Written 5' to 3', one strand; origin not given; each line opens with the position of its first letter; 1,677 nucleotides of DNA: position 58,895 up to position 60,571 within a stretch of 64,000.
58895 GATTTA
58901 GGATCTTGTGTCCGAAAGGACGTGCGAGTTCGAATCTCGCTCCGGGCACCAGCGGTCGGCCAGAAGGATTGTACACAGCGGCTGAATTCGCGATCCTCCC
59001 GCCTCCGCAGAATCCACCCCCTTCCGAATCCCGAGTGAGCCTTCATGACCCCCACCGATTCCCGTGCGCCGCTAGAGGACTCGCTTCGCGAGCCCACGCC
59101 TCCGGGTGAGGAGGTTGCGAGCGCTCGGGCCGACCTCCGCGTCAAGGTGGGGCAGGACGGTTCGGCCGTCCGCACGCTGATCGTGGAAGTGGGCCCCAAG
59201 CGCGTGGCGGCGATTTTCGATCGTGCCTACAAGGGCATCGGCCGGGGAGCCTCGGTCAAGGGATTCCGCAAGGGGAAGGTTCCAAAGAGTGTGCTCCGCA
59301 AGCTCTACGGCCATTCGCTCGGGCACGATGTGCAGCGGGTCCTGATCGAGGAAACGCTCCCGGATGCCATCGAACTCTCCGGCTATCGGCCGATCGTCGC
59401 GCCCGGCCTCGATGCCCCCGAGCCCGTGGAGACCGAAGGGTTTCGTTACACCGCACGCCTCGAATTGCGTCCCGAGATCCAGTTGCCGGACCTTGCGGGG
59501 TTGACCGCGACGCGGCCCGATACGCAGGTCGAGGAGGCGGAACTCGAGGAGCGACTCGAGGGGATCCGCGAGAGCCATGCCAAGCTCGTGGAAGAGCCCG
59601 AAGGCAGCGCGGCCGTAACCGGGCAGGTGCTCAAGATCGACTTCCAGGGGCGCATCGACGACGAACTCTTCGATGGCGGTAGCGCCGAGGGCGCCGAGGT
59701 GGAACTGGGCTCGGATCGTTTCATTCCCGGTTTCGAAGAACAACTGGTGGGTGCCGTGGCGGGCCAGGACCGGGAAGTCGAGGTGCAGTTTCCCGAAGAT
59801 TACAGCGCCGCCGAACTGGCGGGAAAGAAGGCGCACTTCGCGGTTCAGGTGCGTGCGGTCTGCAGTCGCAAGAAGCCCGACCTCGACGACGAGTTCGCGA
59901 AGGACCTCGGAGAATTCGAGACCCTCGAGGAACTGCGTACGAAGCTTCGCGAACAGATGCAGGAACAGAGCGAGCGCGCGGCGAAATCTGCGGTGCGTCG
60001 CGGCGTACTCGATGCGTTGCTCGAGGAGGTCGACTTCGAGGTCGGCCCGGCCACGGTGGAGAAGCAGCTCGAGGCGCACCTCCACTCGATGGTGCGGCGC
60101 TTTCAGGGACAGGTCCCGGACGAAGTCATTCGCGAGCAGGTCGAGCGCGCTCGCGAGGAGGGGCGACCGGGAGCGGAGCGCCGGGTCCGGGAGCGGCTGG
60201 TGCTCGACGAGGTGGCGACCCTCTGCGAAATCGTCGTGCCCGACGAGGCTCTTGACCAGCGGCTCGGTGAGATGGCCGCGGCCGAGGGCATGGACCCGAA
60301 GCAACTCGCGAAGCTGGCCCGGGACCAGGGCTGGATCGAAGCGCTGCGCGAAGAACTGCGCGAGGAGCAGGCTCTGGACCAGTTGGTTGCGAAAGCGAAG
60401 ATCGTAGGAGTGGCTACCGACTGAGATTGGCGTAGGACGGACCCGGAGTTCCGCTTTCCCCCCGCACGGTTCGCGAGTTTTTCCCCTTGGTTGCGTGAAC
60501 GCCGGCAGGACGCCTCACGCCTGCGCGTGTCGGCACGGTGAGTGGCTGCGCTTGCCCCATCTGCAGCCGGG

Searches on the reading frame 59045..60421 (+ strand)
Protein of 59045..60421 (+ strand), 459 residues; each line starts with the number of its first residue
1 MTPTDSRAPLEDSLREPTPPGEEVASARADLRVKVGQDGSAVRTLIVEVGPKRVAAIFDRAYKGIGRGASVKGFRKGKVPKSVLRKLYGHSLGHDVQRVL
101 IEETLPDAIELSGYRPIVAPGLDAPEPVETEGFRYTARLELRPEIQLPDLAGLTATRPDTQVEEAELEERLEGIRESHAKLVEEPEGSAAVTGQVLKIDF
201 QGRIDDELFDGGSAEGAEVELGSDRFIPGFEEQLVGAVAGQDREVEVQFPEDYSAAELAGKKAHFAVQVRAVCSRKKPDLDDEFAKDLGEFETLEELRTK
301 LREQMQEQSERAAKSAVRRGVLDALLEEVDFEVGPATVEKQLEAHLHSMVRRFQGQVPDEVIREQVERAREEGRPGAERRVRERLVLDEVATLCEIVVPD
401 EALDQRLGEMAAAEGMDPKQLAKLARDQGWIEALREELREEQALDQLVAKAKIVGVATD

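Call 3: search_protein_families(library=pfam, proteins=[window:59045-60421:+])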
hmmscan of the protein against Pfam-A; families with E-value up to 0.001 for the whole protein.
window:59045-60421:+ (459 aa): 3 families
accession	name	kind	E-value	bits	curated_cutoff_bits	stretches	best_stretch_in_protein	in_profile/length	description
PF05697.18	Trigger_N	-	1.3e-30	107.1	22.2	1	37-172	7-142/144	Bacterial trigger factor protein (TF)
PF05698.19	Trigger_C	-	5.3e-29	101.8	22.7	1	293-448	1-161/162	Bacterial trigger factor protein (TF) C-terminus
PF00254.34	FKBP_C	-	1.5e-14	54.5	21.1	1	189-269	4-93/94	FKBP-type peptidyl-prolyl cis-trans isomerase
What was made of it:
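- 59045..60424 (+): tig (trigger factor), upstream neighbour of clpP. Pfam Trigger_N, FKBP_C and Trigger_C (call 3).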
